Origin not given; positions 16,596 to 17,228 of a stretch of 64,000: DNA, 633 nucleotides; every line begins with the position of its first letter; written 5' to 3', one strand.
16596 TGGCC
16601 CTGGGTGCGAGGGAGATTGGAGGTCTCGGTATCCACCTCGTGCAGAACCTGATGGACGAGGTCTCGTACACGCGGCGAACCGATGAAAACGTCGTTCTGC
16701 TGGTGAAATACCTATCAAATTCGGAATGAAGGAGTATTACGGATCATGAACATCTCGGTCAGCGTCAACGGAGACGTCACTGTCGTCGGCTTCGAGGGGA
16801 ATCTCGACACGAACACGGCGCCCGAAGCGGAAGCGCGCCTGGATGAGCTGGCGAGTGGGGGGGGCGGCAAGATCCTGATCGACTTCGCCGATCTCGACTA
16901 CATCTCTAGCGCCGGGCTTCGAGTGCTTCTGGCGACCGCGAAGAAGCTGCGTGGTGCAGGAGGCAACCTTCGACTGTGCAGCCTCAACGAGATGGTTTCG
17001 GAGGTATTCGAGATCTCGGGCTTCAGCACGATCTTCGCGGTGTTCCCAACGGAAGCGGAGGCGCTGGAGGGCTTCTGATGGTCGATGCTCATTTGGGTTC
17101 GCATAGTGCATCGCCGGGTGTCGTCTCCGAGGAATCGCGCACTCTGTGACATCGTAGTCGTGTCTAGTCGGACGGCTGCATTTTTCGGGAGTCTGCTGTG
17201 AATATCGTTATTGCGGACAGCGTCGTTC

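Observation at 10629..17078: Sigma-factor-less stressosome with a membrane Cache-HAMP-STAS input and doubly fused kinase/phosphatase components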

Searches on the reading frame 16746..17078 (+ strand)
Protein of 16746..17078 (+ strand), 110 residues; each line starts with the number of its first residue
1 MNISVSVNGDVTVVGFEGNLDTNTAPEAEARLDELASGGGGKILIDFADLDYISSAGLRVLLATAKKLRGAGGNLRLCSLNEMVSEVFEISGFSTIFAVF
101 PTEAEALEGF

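Call 3: search_protein_families(library=pfam, proteins=[window:16746-17078:+], max_evalue=0.01)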
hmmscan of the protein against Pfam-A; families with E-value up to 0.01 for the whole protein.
window:16746-17078:+ (110 aa): 2 families
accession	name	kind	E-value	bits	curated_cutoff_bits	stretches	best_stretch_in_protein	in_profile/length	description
PF01740.26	STAS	-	7.1e-22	77.6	22.6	1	3-106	2-106/106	STAS domain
PF13466.11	STAS_2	-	1.6e-12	47.9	29.2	1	17-93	4-79/80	STAS domain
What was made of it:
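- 16746..17078 (+): RsbV/SpoIIAA-type single STAS protein (110 aa). Ser55 aligns with the phosphorylated Ser58 of SpoIIAA. Pfam STAS 7.1e-22 (call 3).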

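Call 56: search_protein_families(library=ncbifam, proteins=[window:16746-17078:+], max_evalue=0.001)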
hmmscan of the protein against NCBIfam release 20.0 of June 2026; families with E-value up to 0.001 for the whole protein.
window:16746-17078:+ (110 aa): 2 families
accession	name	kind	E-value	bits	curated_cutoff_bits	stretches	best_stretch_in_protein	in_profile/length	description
TIGR00377.1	ant_ant_sig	superfamily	2.5e-26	91.7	53.45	1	1-104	3-107/108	anti-sigma factor antagonist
TIGR02886.1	spore_II_AA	equivalog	3.1e-15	56.1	114.75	1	5-107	3-106/106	anti-sigma F factor antagonist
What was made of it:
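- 16746..17078 (+): NCBIfam anti-sigma factor antagonist 2.5e-26, above its cut-off (call 56).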

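Call 77: search_solved_structures(query=window:16746-17075:+, max_evalue=0.00001, show_alignments=3)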
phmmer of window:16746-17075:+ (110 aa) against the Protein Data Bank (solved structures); distinct sequences matched with E-value up to 0.00001: 9.
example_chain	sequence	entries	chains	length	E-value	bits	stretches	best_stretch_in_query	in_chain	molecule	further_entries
4hyl_A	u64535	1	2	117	2.1e-11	47.5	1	10-107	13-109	Stage II sporulation protein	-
1th8_B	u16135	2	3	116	4.3e-11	46.5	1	3-108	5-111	Anti-sigma F factor antagonist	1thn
1tid_B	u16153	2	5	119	1.3e-10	45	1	3-108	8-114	Anti-sigma F factor antagonist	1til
6m36_B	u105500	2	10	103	1e-09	42.1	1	2-98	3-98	Anti-sigma-B factor antagonist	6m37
1auz_A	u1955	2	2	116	8.9e-09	39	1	3-107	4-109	SPOIIAA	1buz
1sbo_A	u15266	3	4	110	1.9e-07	34.8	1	7-105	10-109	Putative anti-sigma factor antagonist TM1442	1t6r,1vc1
4qtp_A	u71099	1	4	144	1.3e-06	32.1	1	8-107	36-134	Anti-sigma factor antagonist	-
8ih8_A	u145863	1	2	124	3e-06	30.9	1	3-109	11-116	Anti-sigma-F factor antagonist RsfB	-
2ka5_A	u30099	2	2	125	8.2e-06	29.5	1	32-108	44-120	Putative anti-sigma factor antagonist TM_1081 | Putative anti-sigma factor antagonist TM1081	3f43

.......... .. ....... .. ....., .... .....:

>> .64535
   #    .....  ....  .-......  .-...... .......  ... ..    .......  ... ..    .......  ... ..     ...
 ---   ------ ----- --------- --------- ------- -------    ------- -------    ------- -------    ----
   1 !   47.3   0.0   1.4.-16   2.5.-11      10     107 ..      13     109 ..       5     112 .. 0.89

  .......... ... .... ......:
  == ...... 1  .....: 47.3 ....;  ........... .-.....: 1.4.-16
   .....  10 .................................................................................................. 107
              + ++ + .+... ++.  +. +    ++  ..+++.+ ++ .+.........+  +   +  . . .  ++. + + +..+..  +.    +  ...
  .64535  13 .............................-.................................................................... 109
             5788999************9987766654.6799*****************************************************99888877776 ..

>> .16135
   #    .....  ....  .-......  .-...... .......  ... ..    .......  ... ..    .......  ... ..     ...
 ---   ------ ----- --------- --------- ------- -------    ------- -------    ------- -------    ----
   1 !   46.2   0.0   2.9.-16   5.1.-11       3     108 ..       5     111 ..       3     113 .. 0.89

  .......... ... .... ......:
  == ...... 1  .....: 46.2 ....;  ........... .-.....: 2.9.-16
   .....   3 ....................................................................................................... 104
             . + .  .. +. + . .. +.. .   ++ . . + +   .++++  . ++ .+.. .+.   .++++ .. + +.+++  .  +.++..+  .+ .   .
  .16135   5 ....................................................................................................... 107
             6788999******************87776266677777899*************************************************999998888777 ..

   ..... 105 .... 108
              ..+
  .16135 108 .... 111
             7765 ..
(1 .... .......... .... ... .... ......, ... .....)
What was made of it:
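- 16746..17078 (+): Alignment to SpoIIAA and RsbV (call 77).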
